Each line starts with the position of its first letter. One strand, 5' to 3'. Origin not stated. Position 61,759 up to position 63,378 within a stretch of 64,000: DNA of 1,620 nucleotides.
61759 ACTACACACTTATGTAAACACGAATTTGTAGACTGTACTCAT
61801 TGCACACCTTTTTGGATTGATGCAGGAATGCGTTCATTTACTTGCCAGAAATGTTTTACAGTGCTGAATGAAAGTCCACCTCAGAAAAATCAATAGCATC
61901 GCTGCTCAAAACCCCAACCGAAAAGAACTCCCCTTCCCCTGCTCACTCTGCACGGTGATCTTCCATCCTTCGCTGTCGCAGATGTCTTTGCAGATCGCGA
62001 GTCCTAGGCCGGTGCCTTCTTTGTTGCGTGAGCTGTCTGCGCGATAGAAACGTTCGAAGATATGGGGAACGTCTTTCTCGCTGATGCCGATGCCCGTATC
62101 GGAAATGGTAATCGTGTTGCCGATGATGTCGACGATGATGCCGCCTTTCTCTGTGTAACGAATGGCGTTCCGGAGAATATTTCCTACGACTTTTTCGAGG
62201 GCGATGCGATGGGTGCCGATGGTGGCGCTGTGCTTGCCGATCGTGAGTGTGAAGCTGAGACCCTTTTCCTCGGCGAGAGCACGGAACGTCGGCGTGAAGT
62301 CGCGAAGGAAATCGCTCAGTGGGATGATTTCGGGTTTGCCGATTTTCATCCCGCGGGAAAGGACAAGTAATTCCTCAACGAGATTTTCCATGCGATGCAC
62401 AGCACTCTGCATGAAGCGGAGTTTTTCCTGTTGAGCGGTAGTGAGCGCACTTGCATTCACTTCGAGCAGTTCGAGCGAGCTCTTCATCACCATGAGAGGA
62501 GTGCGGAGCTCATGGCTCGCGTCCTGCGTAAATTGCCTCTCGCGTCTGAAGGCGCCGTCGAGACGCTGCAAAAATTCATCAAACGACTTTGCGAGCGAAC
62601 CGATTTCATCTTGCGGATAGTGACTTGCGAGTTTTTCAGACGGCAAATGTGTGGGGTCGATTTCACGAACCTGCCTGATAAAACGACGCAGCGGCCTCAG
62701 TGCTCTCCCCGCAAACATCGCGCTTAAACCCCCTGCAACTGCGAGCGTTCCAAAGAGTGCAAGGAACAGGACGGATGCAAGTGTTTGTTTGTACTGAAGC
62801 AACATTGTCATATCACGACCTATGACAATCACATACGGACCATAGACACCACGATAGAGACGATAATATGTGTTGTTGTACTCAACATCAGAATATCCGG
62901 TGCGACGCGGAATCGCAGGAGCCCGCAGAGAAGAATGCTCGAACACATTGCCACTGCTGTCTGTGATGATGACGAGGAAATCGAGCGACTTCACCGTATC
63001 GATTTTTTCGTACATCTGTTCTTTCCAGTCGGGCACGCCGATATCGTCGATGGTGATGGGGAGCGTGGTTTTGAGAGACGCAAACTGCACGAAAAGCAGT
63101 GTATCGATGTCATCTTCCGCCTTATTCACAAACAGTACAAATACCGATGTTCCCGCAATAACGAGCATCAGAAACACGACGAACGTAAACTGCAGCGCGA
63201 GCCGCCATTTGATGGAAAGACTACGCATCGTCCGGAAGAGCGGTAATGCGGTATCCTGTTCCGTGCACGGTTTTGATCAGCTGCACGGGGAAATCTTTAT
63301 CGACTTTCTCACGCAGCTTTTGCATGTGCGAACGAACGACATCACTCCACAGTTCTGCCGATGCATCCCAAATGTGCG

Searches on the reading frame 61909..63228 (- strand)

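Call 107: search_protein_families(library=pfam, proteins=[window:61909-63228:-], max_evalue=0.0001)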
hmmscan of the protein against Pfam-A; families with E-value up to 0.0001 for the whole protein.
window:61909-63228:- (440 aa): 3 families
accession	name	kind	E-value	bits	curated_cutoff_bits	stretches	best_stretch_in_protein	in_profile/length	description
PF02518.31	HATPase_c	-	1.8e-25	90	26.4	1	341-438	3-105/111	Histidine kinase-, DNA gyrase B-, and HSP90-like ATPase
PF00512.31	HisKA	-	8.2e-14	51.8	26.9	1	230-292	2-62/66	His Kinase A (phospho-acceptor) domain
PF00672.30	HAMP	-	2.7e-08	34.5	25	1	172-223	2-51/53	HAMP domain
